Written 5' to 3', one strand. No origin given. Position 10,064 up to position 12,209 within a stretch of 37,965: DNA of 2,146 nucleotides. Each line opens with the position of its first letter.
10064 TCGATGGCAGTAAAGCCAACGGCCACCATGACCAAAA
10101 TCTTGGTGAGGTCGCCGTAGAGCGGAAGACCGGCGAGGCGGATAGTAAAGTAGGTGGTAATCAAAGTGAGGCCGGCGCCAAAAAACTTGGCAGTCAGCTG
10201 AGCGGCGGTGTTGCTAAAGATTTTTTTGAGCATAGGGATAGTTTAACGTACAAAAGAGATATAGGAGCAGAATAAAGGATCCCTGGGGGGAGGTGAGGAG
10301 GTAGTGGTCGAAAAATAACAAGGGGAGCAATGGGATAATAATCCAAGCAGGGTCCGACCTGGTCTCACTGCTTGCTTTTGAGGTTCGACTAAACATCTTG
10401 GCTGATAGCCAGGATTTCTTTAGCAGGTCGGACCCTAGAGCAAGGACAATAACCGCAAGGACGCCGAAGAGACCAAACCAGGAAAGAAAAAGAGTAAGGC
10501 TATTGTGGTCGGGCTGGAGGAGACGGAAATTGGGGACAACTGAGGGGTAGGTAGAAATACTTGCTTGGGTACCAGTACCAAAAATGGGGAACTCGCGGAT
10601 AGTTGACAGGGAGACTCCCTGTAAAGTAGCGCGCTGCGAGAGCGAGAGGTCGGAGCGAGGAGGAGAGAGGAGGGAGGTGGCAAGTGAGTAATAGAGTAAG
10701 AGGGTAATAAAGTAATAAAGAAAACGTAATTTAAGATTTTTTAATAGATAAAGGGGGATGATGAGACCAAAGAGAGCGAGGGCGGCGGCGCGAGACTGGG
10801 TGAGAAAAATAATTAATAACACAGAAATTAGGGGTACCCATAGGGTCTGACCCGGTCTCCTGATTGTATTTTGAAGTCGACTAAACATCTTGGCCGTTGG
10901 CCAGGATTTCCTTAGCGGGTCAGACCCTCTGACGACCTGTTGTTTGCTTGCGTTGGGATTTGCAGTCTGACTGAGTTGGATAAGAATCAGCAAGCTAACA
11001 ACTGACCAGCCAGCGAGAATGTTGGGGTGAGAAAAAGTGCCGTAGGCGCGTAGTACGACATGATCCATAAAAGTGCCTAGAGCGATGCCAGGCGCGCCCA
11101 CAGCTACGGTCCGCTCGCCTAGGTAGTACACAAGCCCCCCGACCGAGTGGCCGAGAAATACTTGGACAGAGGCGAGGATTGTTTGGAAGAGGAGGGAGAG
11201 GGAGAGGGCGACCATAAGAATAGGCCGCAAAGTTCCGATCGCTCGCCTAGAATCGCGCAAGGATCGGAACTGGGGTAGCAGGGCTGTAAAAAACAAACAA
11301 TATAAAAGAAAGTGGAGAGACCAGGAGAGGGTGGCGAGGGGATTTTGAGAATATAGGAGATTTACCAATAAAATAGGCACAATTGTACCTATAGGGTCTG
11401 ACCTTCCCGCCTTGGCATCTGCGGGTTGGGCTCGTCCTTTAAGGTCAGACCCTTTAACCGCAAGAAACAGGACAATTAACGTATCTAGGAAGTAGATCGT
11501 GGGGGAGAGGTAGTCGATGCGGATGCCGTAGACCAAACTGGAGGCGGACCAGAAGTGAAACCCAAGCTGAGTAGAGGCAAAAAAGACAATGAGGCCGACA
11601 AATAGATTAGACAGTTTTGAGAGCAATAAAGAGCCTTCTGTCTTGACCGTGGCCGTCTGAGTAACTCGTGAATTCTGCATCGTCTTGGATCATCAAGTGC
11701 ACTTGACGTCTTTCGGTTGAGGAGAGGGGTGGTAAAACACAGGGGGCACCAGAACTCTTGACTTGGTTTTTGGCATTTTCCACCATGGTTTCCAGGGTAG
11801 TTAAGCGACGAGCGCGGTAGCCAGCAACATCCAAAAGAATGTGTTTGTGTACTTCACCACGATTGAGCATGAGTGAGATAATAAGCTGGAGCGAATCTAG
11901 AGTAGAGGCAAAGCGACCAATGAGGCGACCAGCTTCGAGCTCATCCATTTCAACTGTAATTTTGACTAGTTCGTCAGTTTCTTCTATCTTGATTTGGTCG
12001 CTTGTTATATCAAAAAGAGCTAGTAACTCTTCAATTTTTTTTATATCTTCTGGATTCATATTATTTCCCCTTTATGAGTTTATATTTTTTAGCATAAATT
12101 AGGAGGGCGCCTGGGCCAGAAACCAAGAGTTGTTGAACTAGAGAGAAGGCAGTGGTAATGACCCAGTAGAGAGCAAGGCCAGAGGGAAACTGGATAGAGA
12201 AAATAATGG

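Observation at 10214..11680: One polytopic membrane-protein gene tolerates three family-A MITE-like insertions plus one family-B insertion, all in frame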

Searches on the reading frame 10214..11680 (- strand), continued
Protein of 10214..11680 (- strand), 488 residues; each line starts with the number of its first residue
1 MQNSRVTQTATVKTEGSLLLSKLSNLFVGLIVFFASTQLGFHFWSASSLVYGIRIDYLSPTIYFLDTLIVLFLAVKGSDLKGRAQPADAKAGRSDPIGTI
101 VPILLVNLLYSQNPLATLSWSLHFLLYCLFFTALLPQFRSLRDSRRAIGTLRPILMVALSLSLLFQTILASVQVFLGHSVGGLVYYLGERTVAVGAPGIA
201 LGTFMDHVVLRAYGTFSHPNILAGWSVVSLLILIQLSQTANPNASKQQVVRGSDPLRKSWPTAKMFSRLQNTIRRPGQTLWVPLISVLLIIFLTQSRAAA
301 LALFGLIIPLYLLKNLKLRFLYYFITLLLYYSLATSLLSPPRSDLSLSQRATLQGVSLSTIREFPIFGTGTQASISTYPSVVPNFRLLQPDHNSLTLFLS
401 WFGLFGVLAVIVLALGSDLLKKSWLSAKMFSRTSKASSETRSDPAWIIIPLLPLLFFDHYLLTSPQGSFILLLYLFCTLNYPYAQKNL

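Call 72: predict_structure(alignment_id=A3)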
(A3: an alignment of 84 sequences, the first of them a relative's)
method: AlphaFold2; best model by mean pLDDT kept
length: 488 residues; sequences in the alignment: 84
mean_pLDDT: 71.3   pTM: 0.76
mean pLDDT of the five models: 71.3, 64.5, 64.0, 60.9, 58.2
residues with pLDDT >= 90: 80; 70-90: 178; 50-70: 168; < 50: 62
segments of 3 or more residues with pLDDT < 50: 1-3, 43-59, 82-84, 251-253, 418-422, 424-440, 486-488
pLDDT, mean of each block of 10 residues (from residue 1): 55 71 83 77 45 47 74 76 55 57 63 60 74 61 71 90 94 91 76 73 83 88 95 88 59 52 57 67 96 92 93 90 91 70 64 78 66 60 68 58 58 54 45 45 72 84 83 85 52
secondary structure, 60 per line:
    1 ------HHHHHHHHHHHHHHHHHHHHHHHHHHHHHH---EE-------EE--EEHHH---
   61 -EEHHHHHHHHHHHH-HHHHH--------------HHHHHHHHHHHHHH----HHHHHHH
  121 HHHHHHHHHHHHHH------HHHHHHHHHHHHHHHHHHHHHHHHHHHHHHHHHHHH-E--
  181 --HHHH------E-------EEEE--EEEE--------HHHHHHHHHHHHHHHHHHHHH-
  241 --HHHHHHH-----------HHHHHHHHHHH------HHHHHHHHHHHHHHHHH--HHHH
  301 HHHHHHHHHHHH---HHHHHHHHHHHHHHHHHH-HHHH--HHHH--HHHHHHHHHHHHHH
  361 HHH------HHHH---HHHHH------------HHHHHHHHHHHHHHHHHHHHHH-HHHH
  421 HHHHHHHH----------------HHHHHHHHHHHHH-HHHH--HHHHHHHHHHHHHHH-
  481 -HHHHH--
elements in order: H7-36 H64-75 H77-81 H96-109 H114-134 H141-176 H183-186 E201-204 E207-210 H219-239 H243-249 H261-271 H278-294 H297-312 H316-333 H335-338 H341-344 H347-363 H370-373 H377-381 H394-415 H417-428 H445-457 H459-462 H465-479 H482-486
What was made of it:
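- Repeat segments are the low-confidence parts of the AlphaFold model (pLDDT about 45-60, against 90+ in the helices) (call 72).
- Tried and rejected: The second was better (pLDDT 71, pTM 0.76, call 72).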

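Call 74: fold_search(model_id=the predicted structure, library=pdb)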
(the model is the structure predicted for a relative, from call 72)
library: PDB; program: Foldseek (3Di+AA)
matches with E <= 10: 48; with E <= 0.001: 0
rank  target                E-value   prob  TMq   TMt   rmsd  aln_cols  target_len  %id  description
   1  4hmy_A                2.6e+00  0.04  0.11  0.10  25.0       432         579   14  Structural basis for recruitment and activation of the AP-1 clathrin adaptor complex by Arf1 (released 2013-03-06)
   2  7wug_5                3.1e+00  0.02  0.11  0.08  25.3       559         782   13  GID subcomplex: Gid12 bound Substrate Receptor Scaffolding module (released 2022-06-08)
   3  4kjr_A                3.2e+00  0.02  0.08  0.10  20.9       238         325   16  Crystal structure of selenium substituted Ca2+/H+ antiporter proteinYfkE (released 2013-07-03)
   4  4n6h                  3.4e+00  0.02  0.08  0.10  26.9       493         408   11  1.8 A Structure of the human delta opioid 7TM receptor (PSI Community Target) (released 2013-12-25)
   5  7b1g_B                3.7e+00  0.02  0.13  0.11  27.1       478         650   15  TRPC4 in complex with Calmodulin (released 2020-12-09)
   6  5ctg_A                3.8e+00  0.04  0.09  0.16  21.7       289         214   13  The 3.1 A resolution structure of a eukaryotic SWEET transporter (released 2015-10-28)
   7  6r7x_A                4.2e+00  0.02  0.11  0.10  22.1       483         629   12  CryoEM structure of calcium-bound human TMEM16K / Anoctamin 10 in detergent (2mM Ca2+, closed form) (released 2019-05-01)
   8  8sly_A                5.0e+00  0.02  0.08  0.07  23.9       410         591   13  Rat TRPV2 bound with 2 CBD ligands in nanodiscs (released 2023-05-31)
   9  1is2_A                5.2e+00  0.03  0.12  0.10  23.9       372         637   11  Crystal Structure of Peroxisomal Acyl-CoA Oxidase-II from Rat Liver (released 2002-04-10)
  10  6wov_A                5.2e+00  0.02  0.13  0.03  28.7       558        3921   11  Cryo-EM structure of recombinant mouse Ryanodine Receptor type 2 wild type in complex with FKBP12.6 (released 2020-08-05)
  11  8tkp_A                5.5e+00  0.02  0.09  0.08  24.3       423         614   12  Structure of the C. elegans TMC-2 complex (released 2024-03-27)
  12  6f7h_D                5.7e+00  0.04  0.12  0.18  19.4       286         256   12  Crystal structure of human AQP10 (released 2018-11-21)
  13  9jxn_A                6.5e+00  0.02  0.15  0.13  26.3       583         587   12  Cryo-EM structure of human XPR1-R459C (released 2025-08-27)
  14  8v00_A                6.8e+00  0.02  0.11  0.12  24.9       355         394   13  AaegOR10 apo structure (released 2024-06-19)
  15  6e9v_A                7.1e+00  0.06  0.15  0.28  14.7       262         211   12  DHF79 filament (released 2018-11-21)
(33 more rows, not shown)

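Call 76: search_protein_families(library=pfam, proteins=[L145:7443-8069:+, L145:21-644:+, L145:1761-2399:+, L145:16768-17241:-, L145:20401-20673:+, L145:20670-20972:+], max_evalue=1)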
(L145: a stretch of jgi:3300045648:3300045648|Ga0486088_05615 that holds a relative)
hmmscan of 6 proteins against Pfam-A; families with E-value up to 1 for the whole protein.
L145:7443-8069:+ (208 aa): 1 family
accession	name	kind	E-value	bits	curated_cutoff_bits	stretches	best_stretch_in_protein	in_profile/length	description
PF11233.13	DUF3035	-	0.16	12.6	23.2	1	31-82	47-99/141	Protein of unknown function (DUF3035)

L145:21-644:+ (207 aa): 1 family
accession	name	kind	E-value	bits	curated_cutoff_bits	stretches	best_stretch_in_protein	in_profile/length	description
PF13205.12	Big_5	-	0.00014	23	23.6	1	33-107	3-84/105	Bacterial Ig-like domain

L145:1761-2399:+ (212 aa): 2 families
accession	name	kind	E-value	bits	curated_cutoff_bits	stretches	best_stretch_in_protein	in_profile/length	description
PF11130.14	TraC_F_IV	-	0.00044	19.8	28.1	1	69-194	59-178/375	TraC protein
PF18908.5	DUF5663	-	0.044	14.8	23.7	1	78-114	42-78/84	Protein of unknown function (DUF5663)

L145:16768-17241:- (157 aa): 7 families
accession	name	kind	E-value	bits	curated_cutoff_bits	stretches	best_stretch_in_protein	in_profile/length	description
PF00210.30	Ferritin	-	0.019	15.3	24.5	1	66-97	97-127/142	Ferritin-like domain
PF12569.14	NatA_aux_su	-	0.031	13.7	33.3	1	105-154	208-257/515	N-terminal acetyltransferase A, auxiliary subunit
PF13428.12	TPR_14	-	0.043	15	23.5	0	124-155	2-33/44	Tetratricopeptide repeat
PF09011.16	HMG_box_2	-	0.14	13.3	22.4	1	106-151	16-59/72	HMG-box domain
PF11846.14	Wzy_C_2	-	0.23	11.8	28.5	1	46-155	65-178/191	Virulence factor membrane-bound polymerase, C-terminal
PF07719.23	TPR_2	-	0.27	11.9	27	0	124-155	2-33/34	Tetratricopeptide repeat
PF20430.3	Eplus_motif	-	0.62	10.3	24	1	120-135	12-27/28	E+ motif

L145:20401-20673:+ (90 aa): 0 families

L145:20670-20972:+ (100 aa): 4 families
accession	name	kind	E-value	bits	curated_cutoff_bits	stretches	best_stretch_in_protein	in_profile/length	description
PF12441.14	CopG_antitoxin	-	0.00077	20.6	28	1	48-88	37-77/79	CopG antitoxin of type II toxin-antitoxin system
PF14384.12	BrnA_antitoxin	-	0.0034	18.2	26.1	1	31-91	18-68/68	BrnA antitoxin of type II toxin-antitoxin system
PF21983.2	NikA-like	-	0.038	14.6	27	1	52-80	3-31/72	Mobilization protein NikA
PF06009.19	Laminin_II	-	0.045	14.2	33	1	30-75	26-71/138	Laminin Domain II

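Call 77: find_encoding_contigs(protein=P0004, flank=10000, max_places=1)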
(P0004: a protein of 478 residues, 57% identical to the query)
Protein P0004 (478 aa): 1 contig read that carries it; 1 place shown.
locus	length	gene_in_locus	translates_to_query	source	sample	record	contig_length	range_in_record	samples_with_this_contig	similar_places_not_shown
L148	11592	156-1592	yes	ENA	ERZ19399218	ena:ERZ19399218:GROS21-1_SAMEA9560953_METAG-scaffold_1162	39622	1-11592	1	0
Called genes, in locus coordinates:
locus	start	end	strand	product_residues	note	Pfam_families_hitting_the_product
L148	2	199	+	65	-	?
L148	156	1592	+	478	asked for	PF04932:Wzy_C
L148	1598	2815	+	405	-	PF01943:Polysacc_synt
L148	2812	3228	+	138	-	PF00075:RNase_H (faint), PF13456:RVT_3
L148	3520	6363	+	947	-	PF13196:DUF4012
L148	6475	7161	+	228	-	PF01386:Ribosomal_L25p, PF14693:Ribosomal_TL5_C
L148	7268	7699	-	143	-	-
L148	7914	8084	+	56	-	-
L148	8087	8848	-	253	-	PF13412:HTH_24 (weak), PF01978:TrmB, PF12802:MarR_2 (faint)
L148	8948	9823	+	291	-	PF00892:EamA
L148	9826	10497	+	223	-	-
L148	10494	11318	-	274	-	PF01978:TrmB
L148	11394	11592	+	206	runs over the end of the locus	-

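Call 78: find_encoding_contigs(protein=P0008, flank=10000, max_places=1)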
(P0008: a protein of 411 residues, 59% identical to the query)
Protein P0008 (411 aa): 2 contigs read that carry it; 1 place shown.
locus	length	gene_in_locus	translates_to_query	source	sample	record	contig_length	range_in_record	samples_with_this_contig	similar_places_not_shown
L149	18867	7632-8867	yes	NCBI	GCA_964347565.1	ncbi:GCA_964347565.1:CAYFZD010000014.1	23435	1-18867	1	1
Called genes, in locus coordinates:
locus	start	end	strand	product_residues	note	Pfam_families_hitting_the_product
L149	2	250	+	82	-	?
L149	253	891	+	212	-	PF26593:TraC-like (weak)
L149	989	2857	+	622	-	PF19044:P-loop_TraG, PF01935:DUF87, PF12846:AAA_10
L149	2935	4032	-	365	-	PF00712:DNA_pol3_beta, PF02767:DNA_pol3_beta_2, PF02768:DNA_pol3_beta_3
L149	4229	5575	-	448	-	PF11638:DnaA_N (weak), PF00308:Bac_DnaA, PF00004:AAA (weak), PF01695:IstB_IS21 (faint), PF08299:Bac_DnaA_C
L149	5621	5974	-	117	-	-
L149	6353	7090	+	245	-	PF02096:60KD_IMP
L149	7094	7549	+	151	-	PF13083:KH_KhpA-B, PF01424:R3H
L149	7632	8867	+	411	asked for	PF04932:Wzy_C (weak)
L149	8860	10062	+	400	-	PF01943:Polysacc_synt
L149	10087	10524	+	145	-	PF13456:RVT_3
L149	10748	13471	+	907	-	PF13196:DUF4012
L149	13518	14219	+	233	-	PF01386:Ribosomal_L25p, PF14693:Ribosomal_TL5_C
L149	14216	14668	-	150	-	-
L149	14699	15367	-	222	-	-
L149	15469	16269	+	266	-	PF01978:TrmB, PF12840:HTH_20 (faint)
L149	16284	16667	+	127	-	PF00903:Glyoxalase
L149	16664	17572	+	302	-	PF00892:EamA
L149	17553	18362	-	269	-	PF01978:TrmB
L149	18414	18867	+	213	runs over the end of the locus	-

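Call 79: find_encoding_contigs(protein=P0028, flank=10000, max_places=1)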
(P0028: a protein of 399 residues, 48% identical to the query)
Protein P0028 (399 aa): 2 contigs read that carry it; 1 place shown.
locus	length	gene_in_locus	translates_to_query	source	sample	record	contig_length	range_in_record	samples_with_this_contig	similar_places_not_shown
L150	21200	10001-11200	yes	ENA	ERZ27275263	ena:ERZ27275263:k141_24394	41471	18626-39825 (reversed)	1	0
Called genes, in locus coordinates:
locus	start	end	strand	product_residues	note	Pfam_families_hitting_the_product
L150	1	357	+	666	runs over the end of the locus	?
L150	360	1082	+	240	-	-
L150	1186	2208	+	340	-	PF12666:PrgI (weak), PF13620:CarboxypepD_reg (weak)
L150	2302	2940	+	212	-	-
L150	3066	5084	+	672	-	PF19044:P-loop_TraG, PF01935:DUF87, PF12846:AAA_10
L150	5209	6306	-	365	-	PF00712:DNA_pol3_beta, PF02767:DNA_pol3_beta_2, PF02768:DNA_pol3_beta_3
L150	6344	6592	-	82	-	-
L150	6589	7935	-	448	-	PF11638:DnaA_N (weak), PF00308:Bac_DnaA, PF00004:AAA (weak), PF01695:IstB_IS21 (weak), PF08299:Bac_DnaA_C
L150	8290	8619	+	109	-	PF00825:Ribonuclease_P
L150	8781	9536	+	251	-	PF02096:60KD_IMP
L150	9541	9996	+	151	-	PF13083:KH_KhpA-B, PF01424:R3H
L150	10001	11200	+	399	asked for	PF04932:Wzy_C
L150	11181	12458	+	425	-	PF01943:Polysacc_synt (weak)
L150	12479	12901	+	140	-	PF00075:RNase_H (weak), PF13456:RVT_3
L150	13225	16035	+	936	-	PF13196:DUF4012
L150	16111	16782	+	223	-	PF01386:Ribosomal_L25p, PF14693:Ribosomal_TL5_C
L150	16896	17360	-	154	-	-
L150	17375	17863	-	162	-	PF00383:dCMP_cyt_deam_1, PF14437:MafB19-deam (weak)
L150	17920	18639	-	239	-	-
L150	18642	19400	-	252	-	PF01978:TrmB (weak)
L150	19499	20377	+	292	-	PF00892:EamA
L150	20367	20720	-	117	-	-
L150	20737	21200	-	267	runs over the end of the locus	PF01978:TrmB (weak)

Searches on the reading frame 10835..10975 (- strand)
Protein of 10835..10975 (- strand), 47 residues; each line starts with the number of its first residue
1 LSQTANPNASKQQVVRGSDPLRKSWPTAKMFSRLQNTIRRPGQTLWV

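Call 58: search_protein_representatives(protein=window:10835-10975:-)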
Query: 47 residues. Proteins with E-value up to 0.001 (for the whole library): 2; up to 1e-10: 0; up to 1e-30: 0. The best 2 are listed.
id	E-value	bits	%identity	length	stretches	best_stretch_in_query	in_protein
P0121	5.3e-04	35.3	49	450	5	4-22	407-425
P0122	9.3e-04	34.5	49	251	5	23-42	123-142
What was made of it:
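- A phmmer search with the 47-aa peptide against 1.84 billion representative proteins found only 2 weak hits (call 58).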

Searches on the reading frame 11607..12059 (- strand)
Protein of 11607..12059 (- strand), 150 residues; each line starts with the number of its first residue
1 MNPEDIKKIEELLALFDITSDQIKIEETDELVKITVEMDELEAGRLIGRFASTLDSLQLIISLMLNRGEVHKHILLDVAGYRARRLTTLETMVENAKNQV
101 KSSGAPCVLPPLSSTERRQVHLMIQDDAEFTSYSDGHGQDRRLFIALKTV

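Call 5: search_protein_families(library=pfam, proteins=[window:11607-12059:-], max_evalue=0.01)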
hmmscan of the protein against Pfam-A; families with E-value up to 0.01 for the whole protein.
window:11607-12059:- (150 aa): 2 families
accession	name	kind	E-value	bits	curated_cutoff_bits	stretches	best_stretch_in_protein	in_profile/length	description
PF01424.28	R3H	-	1.2e-13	51.3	26.8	1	88-145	2-58/60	R3H domain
PF13083.13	KH_KhpA-B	-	3.4e-08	33.7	32.1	1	11-69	6-66/73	KhpA/KhpB, KH domain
